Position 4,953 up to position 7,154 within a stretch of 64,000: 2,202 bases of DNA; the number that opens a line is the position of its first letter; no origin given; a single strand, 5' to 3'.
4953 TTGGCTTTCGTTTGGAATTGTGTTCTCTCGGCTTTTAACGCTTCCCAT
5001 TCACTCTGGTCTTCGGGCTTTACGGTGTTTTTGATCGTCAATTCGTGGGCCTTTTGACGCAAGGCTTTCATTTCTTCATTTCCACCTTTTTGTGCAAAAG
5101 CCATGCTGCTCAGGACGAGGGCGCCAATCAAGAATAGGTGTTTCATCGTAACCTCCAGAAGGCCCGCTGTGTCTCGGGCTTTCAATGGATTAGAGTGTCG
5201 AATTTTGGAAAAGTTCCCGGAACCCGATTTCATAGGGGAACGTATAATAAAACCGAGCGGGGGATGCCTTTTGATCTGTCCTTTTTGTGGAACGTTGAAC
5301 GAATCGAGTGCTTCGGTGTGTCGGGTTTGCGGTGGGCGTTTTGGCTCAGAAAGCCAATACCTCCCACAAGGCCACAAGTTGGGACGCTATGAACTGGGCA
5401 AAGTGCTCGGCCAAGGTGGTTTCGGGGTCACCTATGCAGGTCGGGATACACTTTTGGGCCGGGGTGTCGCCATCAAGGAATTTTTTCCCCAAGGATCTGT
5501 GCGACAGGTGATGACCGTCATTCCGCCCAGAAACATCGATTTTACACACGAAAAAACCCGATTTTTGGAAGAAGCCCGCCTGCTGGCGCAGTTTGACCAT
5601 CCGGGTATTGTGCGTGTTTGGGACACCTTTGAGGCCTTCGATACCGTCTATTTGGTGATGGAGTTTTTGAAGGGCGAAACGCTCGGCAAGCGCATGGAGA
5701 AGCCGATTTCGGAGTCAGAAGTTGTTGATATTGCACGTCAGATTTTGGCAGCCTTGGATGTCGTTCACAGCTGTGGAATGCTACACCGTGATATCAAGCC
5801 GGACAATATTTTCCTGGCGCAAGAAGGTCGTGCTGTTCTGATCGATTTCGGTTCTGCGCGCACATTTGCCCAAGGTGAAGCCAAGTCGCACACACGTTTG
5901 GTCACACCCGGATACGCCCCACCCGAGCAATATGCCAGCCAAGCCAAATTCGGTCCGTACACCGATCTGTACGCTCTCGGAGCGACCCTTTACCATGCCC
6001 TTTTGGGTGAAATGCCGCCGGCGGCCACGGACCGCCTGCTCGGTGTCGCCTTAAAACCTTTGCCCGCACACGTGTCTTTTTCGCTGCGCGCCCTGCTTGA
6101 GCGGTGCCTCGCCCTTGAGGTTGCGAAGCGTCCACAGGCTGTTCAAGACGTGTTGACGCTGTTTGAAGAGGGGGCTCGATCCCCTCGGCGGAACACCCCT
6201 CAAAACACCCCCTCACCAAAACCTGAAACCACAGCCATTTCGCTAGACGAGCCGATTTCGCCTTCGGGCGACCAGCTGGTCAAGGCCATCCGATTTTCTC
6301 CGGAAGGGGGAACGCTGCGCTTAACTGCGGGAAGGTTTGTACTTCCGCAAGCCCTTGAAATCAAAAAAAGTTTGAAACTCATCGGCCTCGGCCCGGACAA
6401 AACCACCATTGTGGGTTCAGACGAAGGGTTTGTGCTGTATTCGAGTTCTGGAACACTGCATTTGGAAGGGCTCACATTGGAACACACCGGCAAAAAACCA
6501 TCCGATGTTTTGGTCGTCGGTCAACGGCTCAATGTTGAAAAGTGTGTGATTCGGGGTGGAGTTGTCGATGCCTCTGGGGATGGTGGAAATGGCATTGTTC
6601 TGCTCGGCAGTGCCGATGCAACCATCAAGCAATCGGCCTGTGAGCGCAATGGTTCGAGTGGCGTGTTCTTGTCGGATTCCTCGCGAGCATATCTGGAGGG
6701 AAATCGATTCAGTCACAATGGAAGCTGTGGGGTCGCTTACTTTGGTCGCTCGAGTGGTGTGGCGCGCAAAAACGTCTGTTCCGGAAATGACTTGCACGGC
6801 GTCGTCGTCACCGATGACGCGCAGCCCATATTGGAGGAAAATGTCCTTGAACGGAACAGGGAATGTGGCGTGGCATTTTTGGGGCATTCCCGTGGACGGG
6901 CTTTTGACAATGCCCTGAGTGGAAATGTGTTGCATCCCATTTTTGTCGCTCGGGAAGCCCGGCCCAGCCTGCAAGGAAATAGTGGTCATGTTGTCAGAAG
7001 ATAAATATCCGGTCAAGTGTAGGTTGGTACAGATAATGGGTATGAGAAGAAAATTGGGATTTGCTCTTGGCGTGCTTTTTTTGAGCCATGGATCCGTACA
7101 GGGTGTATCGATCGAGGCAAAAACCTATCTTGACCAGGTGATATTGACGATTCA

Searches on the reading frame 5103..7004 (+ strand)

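Call 41: search_protein_families(library=ncbifam, proteins=[window:5103-7004:+], max_evalue=1e-10)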
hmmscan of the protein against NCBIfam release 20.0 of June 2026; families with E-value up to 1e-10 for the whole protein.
window:5103-7004:+ (633 aa): 10 families
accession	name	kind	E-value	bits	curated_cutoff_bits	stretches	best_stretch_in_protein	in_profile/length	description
NF033483.0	PknB_PASTA_kin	equivalog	6.8e-48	164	450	1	94-377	7-289/563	Stk1 family PASTA domain-containing Ser/Thr kinase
NF047741.1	antiphage_MADS6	equivalog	4.9e-45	154.2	460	2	199-377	293-480/612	methylation-associated defense system protein kinase MAD6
NF038150.1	lanthi_synth_IV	equivalog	2.8e-32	111.9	650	1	94-369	189-468/851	class IV lanthionine synthetase LanL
NF052427.1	StpK7MSMEG_1200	equivalog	1.6e-31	109.5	900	1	91-309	4-212/601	serine/threonine protein kinase StpK7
NF009651.0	PRK13184.1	equivalog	4.9e-25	87.7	839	1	94-259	2-167/932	serine/threonine-protein kinase PknD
TIGR03903.1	TOMM_kin_cyc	equivalog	2.5e-22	78.7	705.75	1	147-322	18-207/1267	TOMM system kinase/cyclase fusion protein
NF038151.1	lanthi_synth_III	equivalog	7e-19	67.7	575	1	96-302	222-425/833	class III lanthionine synthetase LanKC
NF033442.0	BREX_PglW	equivalog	7.5e-16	57.1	990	1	150-254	551-662/1391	BREX system serine/threonine kinase PglW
NF053615.1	SerThrKinAfsKStmc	equivalog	3.9e-14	52.3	1300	1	92-346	11-257/809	protein serine/threonine kinase AfsK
TIGR03804.1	para_beta_helix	repeat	7.7e-12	44.7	19.45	0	520-563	1-43/44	parallel beta-helix repeat protein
